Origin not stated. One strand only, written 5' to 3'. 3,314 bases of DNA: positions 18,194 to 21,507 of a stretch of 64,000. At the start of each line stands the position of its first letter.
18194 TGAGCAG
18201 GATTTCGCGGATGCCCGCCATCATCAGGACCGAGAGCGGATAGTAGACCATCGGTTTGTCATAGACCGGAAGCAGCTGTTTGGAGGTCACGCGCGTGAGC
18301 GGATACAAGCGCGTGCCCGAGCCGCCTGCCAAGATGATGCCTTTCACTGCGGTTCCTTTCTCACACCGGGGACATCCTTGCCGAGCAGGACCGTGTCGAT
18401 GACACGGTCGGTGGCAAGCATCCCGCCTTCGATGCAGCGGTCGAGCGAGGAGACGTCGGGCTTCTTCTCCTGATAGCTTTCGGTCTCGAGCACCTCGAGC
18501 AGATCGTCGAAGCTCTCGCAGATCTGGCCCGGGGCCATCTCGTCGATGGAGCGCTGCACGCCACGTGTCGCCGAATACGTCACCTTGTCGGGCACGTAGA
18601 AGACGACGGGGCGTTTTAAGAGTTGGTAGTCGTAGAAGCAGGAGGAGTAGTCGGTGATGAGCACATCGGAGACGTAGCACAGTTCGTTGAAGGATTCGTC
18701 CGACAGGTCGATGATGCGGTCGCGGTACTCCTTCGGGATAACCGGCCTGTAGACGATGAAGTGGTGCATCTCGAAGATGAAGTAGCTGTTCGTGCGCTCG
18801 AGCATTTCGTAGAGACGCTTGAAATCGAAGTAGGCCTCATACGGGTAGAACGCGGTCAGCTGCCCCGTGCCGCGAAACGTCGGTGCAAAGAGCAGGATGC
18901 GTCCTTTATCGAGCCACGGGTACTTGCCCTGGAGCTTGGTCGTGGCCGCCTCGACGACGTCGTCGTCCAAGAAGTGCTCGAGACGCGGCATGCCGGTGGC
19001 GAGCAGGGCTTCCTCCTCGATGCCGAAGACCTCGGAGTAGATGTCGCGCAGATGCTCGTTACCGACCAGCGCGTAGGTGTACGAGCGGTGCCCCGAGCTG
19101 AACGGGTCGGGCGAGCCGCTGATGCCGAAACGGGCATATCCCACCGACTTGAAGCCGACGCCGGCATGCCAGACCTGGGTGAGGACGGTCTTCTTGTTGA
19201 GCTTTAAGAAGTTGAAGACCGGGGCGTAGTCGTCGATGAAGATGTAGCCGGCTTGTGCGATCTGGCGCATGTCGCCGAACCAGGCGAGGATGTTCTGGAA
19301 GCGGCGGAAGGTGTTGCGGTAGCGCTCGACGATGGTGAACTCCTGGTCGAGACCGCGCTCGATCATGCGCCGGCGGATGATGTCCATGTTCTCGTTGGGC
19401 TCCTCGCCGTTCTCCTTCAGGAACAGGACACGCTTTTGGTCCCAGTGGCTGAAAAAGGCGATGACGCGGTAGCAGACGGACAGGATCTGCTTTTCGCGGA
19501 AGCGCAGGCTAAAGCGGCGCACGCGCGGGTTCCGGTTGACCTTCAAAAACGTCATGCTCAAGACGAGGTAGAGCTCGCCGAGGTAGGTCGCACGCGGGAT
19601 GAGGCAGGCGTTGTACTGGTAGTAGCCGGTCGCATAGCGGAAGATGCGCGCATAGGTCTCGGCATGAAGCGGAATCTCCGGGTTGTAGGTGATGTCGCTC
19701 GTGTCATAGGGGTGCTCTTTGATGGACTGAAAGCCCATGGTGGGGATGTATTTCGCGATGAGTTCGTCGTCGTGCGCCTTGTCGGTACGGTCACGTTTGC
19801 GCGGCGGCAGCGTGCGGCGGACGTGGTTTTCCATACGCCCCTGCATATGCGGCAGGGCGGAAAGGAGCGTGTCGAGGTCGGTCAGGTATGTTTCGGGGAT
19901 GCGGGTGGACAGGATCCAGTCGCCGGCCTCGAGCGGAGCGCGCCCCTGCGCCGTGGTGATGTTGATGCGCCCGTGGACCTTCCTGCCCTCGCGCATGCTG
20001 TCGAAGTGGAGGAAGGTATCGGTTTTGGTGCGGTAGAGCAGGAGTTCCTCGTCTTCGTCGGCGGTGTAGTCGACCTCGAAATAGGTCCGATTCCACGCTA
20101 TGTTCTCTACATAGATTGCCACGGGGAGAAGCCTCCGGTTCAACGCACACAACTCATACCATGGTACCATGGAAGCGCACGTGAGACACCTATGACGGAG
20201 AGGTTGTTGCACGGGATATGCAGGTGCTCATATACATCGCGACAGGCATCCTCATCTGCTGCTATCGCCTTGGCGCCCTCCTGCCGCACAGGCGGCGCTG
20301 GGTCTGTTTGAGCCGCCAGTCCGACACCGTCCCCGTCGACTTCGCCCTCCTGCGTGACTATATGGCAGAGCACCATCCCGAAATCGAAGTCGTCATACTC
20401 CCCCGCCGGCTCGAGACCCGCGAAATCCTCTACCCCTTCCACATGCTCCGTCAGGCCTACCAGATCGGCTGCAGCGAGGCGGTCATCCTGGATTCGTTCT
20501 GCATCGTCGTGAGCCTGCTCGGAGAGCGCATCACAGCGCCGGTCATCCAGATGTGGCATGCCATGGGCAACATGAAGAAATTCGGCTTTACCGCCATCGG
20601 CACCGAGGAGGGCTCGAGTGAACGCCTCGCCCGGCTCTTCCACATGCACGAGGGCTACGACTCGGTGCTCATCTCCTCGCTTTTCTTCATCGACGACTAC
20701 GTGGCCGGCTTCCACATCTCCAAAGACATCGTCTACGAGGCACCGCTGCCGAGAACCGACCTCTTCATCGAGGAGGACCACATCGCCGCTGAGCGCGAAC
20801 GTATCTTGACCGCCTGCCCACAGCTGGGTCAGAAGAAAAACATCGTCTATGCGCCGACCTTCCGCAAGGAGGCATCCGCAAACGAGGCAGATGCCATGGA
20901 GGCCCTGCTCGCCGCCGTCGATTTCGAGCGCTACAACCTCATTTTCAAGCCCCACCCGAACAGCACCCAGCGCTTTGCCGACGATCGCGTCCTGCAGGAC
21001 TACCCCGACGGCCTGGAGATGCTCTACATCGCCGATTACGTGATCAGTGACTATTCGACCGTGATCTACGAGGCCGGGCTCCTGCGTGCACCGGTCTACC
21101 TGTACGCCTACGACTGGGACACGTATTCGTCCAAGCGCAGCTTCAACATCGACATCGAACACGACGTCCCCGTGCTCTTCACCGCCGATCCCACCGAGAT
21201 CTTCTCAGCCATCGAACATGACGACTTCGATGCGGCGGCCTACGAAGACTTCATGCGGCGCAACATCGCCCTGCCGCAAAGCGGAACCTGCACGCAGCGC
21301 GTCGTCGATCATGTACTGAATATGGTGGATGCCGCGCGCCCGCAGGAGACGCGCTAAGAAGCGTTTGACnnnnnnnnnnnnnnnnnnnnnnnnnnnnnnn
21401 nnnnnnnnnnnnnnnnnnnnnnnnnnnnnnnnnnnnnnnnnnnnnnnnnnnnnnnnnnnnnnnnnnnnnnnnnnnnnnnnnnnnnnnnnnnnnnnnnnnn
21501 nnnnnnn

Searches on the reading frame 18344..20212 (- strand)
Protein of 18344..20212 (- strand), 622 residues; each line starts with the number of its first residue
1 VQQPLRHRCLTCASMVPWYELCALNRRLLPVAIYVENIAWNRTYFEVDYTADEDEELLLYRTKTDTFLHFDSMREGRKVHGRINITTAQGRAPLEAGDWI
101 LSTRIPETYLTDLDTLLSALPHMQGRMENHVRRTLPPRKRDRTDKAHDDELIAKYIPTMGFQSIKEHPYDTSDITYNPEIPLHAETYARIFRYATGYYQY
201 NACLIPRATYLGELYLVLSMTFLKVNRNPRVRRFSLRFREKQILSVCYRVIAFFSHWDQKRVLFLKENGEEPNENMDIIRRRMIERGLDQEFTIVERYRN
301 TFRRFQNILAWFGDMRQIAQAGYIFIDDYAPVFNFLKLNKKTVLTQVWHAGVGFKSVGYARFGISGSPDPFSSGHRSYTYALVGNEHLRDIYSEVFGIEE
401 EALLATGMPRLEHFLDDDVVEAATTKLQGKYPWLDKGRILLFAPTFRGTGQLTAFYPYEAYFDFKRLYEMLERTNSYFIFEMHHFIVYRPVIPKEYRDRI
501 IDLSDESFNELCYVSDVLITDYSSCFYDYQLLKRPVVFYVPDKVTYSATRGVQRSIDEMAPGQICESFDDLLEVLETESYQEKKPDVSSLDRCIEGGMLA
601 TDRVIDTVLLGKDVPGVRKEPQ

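Call 30: search_protein_families(library=pfam, proteins=[window:18344-20212:-], max_evalue=0.0001)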
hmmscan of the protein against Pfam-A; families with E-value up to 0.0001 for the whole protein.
window:18344-20212:- (622 aa): 1 family
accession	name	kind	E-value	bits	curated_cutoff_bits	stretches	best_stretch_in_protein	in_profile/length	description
PF04464.20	Glyphos_transf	-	9e-61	206.3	22.1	1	253-583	7-336/367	CDP-Glycerol:Poly(glycerophosphate) glycerophosphotransferase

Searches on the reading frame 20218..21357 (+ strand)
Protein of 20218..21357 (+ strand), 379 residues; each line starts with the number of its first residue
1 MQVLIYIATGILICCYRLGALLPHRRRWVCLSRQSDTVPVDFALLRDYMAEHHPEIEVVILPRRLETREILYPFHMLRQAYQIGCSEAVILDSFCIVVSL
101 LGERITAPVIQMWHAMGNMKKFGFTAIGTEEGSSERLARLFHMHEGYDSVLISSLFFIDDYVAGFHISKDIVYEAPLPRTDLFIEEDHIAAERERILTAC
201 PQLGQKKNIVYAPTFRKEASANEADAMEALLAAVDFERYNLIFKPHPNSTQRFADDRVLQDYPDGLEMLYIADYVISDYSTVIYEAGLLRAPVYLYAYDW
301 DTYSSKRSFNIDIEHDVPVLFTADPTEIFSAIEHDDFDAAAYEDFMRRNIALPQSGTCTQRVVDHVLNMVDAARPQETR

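Call 30: search_protein_families(library=pfam, proteins=[window:20218-21357:+], max_evalue=0.0001)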
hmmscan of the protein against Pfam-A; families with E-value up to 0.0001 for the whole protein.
window:20218-21357:+ (379 aa): 1 family
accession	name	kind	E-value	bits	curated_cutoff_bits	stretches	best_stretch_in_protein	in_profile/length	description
PF04464.20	Glyphos_transf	-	8e-42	143.9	22.1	1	30-367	18-366/367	CDP-Glycerol:Poly(glycerophosphate) glycerophosphotransferase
